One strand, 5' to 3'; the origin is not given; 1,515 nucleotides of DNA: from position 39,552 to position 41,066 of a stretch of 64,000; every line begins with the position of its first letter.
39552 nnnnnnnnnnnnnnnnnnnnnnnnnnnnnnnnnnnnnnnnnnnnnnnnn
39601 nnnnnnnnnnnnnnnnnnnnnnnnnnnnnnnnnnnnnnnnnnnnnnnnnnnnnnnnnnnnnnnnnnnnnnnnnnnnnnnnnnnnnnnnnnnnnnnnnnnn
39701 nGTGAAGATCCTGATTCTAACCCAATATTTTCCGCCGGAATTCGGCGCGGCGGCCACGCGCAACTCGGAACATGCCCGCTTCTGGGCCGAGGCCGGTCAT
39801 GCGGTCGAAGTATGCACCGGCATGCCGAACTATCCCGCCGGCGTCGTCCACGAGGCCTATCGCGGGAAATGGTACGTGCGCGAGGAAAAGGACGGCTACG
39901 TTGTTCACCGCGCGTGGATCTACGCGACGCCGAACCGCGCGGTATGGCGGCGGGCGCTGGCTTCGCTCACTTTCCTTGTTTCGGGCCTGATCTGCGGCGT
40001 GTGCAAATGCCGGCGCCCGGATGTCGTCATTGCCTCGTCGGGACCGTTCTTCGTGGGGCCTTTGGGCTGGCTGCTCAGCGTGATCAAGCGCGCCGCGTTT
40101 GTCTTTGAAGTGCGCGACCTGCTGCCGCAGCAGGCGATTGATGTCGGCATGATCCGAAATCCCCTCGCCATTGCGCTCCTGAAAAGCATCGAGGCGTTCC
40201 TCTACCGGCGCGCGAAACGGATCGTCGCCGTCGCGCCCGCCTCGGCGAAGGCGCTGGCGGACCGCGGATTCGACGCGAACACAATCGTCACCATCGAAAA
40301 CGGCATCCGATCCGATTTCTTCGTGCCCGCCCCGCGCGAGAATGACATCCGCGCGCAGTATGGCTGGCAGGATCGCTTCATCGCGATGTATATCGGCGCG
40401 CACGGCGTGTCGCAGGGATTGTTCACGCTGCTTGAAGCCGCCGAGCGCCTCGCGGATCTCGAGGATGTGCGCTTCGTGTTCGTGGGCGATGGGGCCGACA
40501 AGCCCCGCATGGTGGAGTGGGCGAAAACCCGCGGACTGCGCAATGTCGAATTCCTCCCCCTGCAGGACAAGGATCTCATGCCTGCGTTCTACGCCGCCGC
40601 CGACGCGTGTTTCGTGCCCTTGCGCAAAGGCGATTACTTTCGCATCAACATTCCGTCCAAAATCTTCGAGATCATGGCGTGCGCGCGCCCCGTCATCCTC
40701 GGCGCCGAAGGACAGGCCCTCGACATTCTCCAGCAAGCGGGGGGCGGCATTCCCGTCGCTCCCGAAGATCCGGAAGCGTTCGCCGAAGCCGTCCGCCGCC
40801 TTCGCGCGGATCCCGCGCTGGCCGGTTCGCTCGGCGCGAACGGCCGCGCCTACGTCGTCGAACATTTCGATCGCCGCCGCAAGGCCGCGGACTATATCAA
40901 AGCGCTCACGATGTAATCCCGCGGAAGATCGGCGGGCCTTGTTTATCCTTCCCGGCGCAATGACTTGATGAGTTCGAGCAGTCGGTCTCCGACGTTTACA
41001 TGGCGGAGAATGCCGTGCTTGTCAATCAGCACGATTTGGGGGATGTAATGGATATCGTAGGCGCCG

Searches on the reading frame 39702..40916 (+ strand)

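Call 3: search_protein_families(library=pfam, proteins=[window:39702-40916:+], max_evalue=0.01)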
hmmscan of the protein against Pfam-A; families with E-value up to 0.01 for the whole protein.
window:39702-40916:+ (404 aa): 5 families
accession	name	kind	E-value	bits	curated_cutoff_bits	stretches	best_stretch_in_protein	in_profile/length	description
PF13692.12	Glyco_trans_1_4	-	8.9e-22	78.3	27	1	227-370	3-142/142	Glycosyl transferases group 1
PF00534.26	Glycos_transf_1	-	1.6e-21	77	26.4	1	215-382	4-170/172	Glycosyl transferases group 1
PF13579.12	Glyco_trans_4_4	-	1e-16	62.1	29.7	1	16-201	2-158/158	Glycosyl transferase 4-like domain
PF13439.12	Glyco_transf_4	-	2.6e-11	44.3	28.5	1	22-204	9-168/170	Glycosyltransferase Family 4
PF13524.12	Glyco_trans_1_2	-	1e-10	42.2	25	1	245-398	7-142/144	Glycosyl transferase-like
